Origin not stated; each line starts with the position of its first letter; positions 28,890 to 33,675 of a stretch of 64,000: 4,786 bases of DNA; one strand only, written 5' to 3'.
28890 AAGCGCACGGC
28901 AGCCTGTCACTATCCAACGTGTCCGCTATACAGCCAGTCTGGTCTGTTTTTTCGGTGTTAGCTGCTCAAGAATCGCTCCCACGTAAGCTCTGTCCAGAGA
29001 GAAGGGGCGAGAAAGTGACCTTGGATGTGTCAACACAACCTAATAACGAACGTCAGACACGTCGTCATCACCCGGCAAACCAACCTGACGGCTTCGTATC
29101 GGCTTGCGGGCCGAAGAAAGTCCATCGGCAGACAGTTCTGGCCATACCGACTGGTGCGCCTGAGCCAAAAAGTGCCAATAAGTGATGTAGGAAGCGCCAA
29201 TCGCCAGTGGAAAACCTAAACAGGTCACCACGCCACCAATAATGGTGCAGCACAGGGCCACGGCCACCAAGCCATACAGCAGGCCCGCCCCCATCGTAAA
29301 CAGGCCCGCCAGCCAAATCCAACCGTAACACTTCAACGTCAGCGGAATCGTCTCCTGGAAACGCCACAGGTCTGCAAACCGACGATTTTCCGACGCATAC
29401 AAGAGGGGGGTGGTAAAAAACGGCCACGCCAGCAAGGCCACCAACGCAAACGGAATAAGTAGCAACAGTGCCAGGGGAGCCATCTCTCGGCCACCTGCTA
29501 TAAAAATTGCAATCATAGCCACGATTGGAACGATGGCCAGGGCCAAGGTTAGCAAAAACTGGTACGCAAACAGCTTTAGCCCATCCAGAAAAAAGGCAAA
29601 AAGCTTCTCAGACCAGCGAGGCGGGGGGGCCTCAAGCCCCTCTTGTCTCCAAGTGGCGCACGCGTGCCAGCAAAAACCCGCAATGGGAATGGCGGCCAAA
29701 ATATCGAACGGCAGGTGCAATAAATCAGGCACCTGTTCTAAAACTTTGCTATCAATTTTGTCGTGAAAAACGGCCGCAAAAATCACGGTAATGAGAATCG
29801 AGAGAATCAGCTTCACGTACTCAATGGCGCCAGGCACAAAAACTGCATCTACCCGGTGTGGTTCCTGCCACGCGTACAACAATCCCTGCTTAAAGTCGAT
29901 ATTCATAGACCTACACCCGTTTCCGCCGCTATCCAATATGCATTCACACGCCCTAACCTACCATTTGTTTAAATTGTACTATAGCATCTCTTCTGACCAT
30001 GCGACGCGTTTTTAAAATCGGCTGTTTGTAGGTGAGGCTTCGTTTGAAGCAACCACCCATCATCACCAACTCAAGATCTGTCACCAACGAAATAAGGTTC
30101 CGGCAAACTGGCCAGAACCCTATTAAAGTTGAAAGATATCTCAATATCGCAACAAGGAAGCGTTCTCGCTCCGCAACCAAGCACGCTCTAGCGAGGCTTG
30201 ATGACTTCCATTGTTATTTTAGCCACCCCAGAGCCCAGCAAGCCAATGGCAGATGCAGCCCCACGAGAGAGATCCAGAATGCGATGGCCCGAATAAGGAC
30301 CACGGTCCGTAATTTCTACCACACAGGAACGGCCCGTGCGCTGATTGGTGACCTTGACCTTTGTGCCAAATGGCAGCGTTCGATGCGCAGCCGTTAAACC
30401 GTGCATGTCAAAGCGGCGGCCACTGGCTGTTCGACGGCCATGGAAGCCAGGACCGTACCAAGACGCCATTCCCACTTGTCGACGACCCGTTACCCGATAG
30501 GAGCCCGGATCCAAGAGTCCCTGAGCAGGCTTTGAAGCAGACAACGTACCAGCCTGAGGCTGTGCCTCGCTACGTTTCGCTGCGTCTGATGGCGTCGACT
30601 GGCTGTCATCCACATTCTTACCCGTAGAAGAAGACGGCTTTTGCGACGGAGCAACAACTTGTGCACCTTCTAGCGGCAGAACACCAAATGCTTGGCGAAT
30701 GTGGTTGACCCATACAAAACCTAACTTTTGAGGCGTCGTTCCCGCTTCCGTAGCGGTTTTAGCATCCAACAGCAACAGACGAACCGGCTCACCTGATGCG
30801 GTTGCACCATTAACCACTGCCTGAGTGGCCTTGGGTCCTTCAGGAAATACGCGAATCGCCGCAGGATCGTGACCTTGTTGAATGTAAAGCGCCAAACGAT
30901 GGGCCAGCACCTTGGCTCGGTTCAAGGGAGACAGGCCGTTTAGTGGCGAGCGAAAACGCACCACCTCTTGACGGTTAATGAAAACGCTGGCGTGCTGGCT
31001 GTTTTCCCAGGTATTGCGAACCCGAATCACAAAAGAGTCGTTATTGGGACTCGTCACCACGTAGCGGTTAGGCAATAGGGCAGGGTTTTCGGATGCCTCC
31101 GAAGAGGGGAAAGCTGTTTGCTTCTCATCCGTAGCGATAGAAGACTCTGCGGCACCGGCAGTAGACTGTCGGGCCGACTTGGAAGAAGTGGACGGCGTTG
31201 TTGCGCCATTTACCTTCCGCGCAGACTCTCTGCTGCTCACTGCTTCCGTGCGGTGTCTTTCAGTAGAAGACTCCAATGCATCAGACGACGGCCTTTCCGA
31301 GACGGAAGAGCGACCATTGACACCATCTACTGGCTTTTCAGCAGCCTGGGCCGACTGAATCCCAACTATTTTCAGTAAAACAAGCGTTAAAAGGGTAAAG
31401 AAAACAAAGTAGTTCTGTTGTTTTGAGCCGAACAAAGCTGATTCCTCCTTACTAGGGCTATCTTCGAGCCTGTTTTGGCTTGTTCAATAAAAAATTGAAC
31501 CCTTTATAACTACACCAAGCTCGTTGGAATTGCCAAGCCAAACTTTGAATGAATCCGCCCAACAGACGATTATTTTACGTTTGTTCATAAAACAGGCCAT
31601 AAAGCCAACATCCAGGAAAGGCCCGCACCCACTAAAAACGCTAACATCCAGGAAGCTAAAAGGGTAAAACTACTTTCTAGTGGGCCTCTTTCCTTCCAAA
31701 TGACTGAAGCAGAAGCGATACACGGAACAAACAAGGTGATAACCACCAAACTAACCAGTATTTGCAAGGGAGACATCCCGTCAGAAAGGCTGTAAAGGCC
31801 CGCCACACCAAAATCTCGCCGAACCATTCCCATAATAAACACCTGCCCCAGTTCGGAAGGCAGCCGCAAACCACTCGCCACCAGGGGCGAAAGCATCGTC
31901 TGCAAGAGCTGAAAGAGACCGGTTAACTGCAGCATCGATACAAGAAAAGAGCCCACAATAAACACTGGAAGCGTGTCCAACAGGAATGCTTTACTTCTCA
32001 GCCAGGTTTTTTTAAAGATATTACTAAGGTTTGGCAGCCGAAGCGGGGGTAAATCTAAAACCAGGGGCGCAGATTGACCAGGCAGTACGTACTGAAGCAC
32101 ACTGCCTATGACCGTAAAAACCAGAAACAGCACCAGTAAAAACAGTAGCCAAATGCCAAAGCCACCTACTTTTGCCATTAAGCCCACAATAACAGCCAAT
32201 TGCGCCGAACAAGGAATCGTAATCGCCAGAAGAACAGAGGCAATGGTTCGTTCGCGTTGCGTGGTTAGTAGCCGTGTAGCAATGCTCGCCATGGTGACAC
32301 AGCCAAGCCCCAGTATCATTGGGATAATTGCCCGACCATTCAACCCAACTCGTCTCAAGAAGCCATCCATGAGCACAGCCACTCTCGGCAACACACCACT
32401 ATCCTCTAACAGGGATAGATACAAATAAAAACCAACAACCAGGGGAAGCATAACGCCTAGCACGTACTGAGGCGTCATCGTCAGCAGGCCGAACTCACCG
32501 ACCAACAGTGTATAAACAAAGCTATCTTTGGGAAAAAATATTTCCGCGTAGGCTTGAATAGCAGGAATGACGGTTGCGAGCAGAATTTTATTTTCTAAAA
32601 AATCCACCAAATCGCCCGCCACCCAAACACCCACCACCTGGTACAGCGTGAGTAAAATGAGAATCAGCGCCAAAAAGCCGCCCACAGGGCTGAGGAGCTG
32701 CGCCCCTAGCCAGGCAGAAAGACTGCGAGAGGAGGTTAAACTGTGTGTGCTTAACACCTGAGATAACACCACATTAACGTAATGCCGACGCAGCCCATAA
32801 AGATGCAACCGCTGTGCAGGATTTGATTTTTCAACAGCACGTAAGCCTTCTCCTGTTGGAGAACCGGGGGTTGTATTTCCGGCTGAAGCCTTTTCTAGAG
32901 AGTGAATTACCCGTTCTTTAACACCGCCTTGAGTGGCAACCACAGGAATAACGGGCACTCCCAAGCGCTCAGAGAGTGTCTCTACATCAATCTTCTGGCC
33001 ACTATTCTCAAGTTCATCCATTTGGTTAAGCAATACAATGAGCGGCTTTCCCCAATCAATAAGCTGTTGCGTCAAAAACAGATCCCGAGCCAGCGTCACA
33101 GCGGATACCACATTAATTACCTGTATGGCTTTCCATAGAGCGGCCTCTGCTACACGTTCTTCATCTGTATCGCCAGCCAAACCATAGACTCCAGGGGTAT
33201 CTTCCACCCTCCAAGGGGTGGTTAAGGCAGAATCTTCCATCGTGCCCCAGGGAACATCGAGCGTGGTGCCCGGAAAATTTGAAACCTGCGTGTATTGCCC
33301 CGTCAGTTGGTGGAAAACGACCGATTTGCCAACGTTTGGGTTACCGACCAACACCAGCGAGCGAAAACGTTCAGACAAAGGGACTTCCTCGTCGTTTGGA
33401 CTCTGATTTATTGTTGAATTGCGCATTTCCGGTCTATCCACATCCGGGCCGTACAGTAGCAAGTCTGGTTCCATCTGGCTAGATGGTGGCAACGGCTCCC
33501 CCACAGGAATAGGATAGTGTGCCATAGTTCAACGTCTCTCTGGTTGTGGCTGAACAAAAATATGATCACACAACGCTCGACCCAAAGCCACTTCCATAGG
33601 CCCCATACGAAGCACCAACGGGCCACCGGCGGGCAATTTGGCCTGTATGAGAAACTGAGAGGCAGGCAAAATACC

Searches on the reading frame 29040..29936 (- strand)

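Call 77: search_protein_families(library=pfam, proteins=[window:29040-29936:-], max_evalue=0.00001)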
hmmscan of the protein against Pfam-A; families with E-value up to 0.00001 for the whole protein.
window:29040-29936:- (298 aa): 1 family
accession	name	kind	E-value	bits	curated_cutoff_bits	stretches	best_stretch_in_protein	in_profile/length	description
PF13197.11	DUF4013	-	7.6e-06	26.3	26.9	1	82-229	13-167/168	Protein of unknown function (DUF4013)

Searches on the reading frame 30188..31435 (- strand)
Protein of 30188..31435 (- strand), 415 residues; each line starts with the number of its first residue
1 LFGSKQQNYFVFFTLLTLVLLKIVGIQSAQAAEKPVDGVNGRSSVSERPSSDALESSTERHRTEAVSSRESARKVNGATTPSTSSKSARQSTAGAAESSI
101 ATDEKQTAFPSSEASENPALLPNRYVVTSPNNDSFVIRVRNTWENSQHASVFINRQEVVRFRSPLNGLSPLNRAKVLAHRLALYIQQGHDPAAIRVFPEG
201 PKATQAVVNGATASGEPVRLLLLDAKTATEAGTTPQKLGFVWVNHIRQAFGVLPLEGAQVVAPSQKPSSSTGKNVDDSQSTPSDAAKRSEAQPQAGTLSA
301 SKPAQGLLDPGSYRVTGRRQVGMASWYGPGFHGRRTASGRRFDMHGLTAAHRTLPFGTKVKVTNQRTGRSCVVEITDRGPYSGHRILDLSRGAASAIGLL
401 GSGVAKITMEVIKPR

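Call 77: search_protein_families(library=pfam, proteins=[window:30188-31435:-], max_evalue=0.00001)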
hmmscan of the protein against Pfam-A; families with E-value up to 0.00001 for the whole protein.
window:30188-31435:- (415 aa): 1 family
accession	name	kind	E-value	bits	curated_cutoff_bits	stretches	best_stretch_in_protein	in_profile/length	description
PF03330.24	DPBB_1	-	1.4e-24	86.6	28.8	1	320-408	2-82/83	Lytic transglycolase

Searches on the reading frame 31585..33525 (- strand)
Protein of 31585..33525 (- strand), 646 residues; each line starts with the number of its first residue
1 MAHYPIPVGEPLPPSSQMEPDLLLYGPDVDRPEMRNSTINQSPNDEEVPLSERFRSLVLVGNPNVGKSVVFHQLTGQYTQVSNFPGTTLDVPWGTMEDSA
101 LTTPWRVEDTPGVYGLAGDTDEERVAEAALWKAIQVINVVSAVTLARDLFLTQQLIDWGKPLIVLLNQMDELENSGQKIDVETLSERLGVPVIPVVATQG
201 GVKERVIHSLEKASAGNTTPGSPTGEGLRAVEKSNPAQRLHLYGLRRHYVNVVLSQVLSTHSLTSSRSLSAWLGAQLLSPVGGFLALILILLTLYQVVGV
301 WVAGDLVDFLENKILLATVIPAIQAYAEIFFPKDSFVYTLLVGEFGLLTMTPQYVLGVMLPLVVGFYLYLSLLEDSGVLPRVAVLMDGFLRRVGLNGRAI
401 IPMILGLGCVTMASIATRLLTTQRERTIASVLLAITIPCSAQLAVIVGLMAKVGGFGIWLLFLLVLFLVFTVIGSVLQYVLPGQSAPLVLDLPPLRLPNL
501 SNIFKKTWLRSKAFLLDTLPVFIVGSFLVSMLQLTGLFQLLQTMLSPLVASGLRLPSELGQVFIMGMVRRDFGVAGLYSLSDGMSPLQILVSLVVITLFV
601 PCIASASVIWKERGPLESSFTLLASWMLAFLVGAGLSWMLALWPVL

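Call 77: search_protein_families(library=pfam, proteins=[window:31585-33525:-], max_evalue=0.00001)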
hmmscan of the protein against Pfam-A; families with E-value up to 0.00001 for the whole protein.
window:31585-33525:- (646 aa): 4 families
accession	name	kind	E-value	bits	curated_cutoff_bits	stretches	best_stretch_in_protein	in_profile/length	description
PF02421.24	FeoB_N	-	7.1e-43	146.3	27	1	57-205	3-151/156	Ferrous iron transport protein B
PF07670.19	Gate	-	1.5e-25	90.1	29.6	2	358-451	3-102/104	Nucleoside recognition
PF01926.29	MMR_HSR1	-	1e-15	58.3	21.9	1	57-168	2-113/113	50S ribosome-binding GTPase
PF07664.17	FeoB_C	-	3.8e-11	43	26.6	1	462-510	4-54/54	Ferrous iron transport protein B C terminus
